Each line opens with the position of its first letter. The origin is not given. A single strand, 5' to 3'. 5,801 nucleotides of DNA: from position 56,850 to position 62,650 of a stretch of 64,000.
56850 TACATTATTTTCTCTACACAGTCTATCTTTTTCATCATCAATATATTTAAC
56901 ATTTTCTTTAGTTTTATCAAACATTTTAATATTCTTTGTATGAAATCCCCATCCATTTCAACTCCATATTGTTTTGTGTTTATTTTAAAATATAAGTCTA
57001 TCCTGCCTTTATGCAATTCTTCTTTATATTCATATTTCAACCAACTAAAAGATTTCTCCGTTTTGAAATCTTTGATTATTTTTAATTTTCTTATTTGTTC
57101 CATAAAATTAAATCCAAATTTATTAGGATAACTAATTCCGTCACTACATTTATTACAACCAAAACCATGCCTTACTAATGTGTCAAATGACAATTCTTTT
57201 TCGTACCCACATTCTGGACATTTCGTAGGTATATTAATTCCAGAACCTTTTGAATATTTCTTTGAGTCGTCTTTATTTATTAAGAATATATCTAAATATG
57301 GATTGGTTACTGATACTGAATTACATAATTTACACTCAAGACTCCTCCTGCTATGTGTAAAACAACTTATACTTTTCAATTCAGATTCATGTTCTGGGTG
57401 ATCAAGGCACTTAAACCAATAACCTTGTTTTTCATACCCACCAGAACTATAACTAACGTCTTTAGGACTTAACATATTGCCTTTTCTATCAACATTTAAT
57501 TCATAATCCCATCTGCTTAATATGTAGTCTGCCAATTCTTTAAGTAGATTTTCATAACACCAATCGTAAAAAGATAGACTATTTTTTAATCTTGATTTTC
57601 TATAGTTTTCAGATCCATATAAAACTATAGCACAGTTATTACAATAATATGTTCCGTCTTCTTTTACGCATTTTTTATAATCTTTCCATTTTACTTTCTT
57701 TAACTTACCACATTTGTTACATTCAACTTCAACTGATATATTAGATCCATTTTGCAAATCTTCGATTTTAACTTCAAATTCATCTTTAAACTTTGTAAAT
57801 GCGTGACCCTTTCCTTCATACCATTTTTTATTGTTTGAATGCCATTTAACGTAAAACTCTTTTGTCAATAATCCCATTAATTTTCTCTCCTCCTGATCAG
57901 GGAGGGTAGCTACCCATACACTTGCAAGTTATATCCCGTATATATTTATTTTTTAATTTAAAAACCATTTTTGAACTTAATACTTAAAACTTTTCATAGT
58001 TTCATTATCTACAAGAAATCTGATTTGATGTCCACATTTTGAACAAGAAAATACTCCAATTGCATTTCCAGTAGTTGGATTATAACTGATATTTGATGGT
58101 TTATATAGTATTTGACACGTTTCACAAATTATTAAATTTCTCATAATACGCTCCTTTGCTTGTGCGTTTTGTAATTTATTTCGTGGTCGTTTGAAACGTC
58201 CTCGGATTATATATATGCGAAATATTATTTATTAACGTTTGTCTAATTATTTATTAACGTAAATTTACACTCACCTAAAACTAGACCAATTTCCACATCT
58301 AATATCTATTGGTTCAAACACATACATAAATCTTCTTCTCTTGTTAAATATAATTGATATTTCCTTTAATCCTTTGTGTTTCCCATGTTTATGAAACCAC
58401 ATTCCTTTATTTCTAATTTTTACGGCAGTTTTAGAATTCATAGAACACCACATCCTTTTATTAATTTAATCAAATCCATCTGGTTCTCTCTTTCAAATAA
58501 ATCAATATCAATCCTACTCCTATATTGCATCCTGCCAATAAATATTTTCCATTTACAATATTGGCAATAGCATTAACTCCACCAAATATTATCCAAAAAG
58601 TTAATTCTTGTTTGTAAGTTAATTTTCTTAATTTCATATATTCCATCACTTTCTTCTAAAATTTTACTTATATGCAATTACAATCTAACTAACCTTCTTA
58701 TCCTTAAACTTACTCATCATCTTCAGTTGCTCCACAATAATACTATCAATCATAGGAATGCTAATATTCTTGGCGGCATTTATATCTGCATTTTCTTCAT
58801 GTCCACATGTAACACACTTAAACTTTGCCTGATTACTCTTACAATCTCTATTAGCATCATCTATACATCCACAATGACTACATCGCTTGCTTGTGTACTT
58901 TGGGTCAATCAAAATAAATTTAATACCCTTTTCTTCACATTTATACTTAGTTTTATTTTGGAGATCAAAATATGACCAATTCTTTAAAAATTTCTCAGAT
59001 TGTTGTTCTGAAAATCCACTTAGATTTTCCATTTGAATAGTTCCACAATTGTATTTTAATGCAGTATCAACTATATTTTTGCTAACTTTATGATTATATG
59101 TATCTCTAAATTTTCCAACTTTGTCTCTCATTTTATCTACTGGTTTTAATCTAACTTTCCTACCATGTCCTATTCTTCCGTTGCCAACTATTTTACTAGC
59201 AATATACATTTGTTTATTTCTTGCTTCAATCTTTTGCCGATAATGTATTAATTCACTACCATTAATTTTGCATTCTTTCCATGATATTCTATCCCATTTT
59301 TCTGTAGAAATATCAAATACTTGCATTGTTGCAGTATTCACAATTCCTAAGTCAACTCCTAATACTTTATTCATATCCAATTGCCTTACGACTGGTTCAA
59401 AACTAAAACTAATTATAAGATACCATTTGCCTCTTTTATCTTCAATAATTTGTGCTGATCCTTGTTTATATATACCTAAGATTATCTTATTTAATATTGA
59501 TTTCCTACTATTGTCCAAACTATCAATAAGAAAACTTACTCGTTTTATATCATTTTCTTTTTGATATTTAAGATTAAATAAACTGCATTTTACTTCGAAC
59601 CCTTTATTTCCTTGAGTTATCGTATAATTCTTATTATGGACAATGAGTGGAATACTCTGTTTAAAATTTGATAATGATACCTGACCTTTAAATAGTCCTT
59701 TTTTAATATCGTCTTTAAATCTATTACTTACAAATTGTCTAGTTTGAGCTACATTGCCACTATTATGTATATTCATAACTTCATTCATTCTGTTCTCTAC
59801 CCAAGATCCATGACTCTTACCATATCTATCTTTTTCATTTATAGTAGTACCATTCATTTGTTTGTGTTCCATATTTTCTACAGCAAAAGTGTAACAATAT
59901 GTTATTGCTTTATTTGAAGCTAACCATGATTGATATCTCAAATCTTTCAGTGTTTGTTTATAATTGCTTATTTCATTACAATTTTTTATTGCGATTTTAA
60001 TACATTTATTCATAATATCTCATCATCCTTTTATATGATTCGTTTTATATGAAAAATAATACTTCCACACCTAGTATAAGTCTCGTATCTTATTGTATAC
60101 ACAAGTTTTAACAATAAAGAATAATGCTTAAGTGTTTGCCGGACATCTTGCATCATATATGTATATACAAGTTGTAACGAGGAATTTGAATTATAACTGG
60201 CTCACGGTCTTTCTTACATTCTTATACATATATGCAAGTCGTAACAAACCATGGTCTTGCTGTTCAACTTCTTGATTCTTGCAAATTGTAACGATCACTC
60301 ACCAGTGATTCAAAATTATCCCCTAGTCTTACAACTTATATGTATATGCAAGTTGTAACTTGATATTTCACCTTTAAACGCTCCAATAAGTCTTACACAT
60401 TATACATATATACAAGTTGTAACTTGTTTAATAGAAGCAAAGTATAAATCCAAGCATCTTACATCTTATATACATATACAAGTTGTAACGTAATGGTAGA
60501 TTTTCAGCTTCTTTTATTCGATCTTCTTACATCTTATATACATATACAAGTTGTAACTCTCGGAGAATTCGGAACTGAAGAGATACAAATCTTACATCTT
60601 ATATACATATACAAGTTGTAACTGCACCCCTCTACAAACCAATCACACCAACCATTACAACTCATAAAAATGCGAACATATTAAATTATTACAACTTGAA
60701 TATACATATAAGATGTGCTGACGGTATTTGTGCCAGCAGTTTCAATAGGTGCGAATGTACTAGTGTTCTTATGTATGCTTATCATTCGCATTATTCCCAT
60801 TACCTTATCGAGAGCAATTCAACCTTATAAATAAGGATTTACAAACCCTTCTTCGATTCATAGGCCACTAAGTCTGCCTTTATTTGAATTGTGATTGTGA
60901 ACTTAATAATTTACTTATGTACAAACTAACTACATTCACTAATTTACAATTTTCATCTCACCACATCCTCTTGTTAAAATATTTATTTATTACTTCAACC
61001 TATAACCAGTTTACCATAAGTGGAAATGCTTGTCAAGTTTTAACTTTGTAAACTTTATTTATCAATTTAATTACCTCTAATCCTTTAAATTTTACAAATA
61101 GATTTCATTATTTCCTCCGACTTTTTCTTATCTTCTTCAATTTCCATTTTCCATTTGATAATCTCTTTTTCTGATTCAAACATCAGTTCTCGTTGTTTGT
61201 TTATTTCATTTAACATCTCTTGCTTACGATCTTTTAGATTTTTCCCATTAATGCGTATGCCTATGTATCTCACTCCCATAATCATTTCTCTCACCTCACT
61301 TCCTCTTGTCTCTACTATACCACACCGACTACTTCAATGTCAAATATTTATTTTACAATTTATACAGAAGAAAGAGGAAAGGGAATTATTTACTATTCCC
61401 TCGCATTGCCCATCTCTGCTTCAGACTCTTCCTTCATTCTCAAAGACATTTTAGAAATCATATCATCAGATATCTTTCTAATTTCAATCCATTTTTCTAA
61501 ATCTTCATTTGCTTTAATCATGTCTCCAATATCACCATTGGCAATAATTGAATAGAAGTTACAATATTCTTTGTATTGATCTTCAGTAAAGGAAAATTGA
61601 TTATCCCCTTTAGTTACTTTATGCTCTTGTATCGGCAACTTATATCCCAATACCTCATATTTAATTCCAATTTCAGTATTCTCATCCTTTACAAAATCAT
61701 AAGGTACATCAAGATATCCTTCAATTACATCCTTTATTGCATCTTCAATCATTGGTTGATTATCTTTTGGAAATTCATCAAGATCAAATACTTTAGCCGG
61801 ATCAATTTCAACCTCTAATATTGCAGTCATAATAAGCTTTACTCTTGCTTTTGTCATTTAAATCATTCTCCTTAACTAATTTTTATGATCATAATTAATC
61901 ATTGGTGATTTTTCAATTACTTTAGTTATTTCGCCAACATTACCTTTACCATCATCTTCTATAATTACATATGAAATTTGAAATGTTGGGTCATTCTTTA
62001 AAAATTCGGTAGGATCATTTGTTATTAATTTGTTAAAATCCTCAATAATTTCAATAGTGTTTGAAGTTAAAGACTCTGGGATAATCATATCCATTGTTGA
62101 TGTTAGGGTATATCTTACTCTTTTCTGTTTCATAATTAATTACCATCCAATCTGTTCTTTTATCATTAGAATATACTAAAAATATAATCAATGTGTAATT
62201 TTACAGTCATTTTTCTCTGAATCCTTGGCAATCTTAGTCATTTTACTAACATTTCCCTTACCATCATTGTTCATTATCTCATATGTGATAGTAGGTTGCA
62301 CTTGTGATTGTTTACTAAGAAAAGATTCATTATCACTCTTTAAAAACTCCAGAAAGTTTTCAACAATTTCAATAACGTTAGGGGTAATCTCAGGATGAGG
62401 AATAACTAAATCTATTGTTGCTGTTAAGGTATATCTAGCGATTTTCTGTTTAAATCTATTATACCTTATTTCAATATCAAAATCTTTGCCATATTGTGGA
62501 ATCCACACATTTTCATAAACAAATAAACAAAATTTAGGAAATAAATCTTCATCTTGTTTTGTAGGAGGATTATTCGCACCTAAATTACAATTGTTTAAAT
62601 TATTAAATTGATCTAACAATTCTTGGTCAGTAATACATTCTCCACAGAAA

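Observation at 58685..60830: Stand-alone miniature type V-F (Cas12f-like) CRISPR-Cas locus on a plasmid or phage-like element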

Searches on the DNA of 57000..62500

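Call 10: search_rna_families(source=window, start=57000, end=62500, threshold=evalue, max_evalue=1, show_alignments=3)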
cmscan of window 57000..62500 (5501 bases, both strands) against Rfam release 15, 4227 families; matches with E-value up to 1: 1.
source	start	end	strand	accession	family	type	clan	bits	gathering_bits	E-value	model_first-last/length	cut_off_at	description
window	58233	58323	+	RF01627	ceN36-1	Gene; snRNA; snoRNA; HACA-box;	-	23.3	48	0.69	1-130/130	no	Nematode snoRNA ceN36-1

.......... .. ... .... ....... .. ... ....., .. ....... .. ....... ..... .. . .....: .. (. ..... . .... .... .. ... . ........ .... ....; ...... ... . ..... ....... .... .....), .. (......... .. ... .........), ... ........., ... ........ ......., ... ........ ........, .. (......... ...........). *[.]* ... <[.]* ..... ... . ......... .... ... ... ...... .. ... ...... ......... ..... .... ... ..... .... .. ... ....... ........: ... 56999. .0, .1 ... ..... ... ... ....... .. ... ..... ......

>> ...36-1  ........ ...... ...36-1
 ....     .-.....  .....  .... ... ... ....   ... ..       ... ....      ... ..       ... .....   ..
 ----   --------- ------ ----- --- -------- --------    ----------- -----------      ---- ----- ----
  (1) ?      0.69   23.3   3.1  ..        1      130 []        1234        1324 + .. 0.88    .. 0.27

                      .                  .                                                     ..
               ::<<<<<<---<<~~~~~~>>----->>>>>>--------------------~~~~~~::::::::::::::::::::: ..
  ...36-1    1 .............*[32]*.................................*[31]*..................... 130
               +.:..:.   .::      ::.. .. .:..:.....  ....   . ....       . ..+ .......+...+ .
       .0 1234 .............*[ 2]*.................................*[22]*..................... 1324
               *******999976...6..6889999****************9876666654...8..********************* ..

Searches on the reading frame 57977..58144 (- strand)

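Call 63: search_protein_families(library=pfam, proteins=[window:57977-58144:-], max_evalue=0.05)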
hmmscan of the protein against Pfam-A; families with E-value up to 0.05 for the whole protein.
window:57977-58144:- (55 aa): 3 families
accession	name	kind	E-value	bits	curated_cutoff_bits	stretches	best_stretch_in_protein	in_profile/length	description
PF08274.17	Zn_Ribbon_YjdM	-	0.00095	19.6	30.8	0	31-41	19-29/30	PhnA Zinc-Ribbon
PF12760.12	Zn_ribbon_IS1595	-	0.025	15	25.4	1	6-40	20-46/46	Transposase zinc-ribbon domain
PF13717.11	Zn_ribbon_4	-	0.036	14.5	30.3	0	31-42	25-36/36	zinc-ribbon domain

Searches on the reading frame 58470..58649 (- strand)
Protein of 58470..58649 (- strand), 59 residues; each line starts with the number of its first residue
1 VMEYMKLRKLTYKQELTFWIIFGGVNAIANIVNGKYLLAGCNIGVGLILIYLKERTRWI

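Call 63: search_protein_families(library=pfam, proteins=[window:58470-58649:-], max_evalue=0.05)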
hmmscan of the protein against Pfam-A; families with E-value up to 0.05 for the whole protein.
window:58470-58649:- (59 aa): 1 family
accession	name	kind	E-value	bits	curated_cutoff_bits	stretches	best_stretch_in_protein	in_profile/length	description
PF19885.4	DUF6358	-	0.037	14.7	28.4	1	18-53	13-48/61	Family of unknown function (DUF6358)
